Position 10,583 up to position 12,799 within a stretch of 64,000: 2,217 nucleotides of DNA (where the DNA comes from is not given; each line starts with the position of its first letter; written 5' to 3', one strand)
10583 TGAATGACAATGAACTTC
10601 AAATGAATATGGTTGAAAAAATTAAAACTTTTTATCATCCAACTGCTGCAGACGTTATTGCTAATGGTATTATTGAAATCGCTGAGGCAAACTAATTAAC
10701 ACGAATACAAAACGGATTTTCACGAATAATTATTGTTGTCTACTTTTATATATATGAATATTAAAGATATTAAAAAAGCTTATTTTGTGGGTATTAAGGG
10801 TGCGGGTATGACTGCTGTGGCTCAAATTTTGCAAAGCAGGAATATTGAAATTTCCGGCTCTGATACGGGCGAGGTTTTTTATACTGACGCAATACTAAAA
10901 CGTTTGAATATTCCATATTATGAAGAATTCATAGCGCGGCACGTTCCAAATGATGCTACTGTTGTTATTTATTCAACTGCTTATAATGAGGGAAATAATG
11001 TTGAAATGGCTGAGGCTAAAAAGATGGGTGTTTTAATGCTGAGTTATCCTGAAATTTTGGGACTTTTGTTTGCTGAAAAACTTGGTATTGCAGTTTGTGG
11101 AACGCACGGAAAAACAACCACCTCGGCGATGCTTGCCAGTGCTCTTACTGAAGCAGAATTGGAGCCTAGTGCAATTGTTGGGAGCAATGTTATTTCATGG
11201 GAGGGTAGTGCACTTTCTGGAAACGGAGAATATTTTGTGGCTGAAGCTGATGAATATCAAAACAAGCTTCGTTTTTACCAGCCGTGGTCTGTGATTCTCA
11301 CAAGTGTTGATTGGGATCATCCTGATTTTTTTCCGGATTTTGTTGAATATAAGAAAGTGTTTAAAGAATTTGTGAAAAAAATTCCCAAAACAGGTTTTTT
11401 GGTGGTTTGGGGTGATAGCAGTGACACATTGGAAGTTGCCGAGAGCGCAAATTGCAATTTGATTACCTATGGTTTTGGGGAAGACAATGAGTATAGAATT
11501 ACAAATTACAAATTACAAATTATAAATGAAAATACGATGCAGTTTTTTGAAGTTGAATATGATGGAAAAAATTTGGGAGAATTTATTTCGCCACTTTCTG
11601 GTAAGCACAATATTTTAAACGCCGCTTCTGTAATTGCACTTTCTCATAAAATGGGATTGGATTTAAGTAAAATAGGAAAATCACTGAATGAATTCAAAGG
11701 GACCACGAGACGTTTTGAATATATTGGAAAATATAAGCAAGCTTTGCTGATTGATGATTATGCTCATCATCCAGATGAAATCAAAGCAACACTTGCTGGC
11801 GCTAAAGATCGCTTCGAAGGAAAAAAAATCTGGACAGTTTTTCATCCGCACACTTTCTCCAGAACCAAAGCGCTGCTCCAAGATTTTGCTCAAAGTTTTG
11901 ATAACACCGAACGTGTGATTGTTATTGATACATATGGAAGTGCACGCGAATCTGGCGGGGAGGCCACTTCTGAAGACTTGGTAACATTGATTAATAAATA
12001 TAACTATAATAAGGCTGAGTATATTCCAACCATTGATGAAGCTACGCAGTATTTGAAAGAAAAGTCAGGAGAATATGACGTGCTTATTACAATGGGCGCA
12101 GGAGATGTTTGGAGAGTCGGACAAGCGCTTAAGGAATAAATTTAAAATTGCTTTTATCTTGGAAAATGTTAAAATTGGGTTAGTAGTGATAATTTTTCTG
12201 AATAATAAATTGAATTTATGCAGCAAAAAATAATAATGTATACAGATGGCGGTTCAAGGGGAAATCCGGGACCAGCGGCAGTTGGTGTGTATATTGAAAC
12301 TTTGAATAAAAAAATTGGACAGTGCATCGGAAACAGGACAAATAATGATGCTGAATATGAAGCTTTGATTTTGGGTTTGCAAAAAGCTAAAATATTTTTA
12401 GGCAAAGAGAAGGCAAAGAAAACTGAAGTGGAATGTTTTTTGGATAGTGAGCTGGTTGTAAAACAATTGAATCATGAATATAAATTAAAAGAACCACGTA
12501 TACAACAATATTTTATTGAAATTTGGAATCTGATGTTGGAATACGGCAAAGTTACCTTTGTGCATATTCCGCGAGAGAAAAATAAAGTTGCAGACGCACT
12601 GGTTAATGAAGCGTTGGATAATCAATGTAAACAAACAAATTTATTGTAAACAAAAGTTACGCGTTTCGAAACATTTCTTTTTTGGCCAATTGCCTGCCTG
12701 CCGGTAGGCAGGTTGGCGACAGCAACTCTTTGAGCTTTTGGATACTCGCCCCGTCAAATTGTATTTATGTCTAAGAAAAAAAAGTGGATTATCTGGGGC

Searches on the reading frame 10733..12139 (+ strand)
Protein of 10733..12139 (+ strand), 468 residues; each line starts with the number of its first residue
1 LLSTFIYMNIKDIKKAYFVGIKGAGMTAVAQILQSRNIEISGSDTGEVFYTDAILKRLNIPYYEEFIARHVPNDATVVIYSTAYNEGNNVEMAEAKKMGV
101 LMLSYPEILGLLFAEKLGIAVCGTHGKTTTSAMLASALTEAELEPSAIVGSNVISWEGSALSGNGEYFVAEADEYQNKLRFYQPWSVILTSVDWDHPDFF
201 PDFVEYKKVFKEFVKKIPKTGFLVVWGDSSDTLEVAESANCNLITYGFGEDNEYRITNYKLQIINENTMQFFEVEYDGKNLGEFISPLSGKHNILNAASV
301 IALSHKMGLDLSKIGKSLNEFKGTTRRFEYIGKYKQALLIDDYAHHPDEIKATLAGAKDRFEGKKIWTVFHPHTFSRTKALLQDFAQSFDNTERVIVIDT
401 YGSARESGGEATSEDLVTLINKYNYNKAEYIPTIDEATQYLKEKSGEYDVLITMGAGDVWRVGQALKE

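Call 66: search_protein_families(library=pfam, max_evalue=0.00001, proteins=[window:10733-12139:+])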
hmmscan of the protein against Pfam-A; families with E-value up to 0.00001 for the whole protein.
window:10733-12139:+ (468 aa): 3 families
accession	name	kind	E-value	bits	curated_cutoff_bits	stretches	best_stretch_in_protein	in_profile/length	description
PF08245.18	Mur_ligase_M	-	1.1e-23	84.7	24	1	121-303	1-199/200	Mur ligase middle domain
PF02875.26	Mur_ligase_C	-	2.5e-20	74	28.4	1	326-457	1-127/127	Mur ligase, glutamate ligase domain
PF01225.30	Mur_ligase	-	9.5e-12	45.6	21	1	17-115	3-93/95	Mur ligase family, catalytic domain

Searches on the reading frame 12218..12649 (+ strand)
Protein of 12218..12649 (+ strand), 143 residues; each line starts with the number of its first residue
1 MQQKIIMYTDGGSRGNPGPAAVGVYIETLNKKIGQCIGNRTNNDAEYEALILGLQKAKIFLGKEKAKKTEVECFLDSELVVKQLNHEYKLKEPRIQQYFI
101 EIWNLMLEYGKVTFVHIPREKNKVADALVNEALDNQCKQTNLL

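Call 66: search_protein_families(library=pfam, max_evalue=0.00001, proteins=[window:12218-12649:+])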
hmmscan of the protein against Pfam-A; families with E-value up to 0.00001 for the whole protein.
window:12218-12649:+ (143 aa): 2 families
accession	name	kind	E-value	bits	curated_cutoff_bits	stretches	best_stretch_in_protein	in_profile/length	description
PF13456.12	RVT_3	-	2.6e-18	66.6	21.6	1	10-132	3-123/123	Reverse transcriptase-like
PF00075.30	RNase_H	-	7e-11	42.9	25.8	1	3-132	2-139/141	RNase H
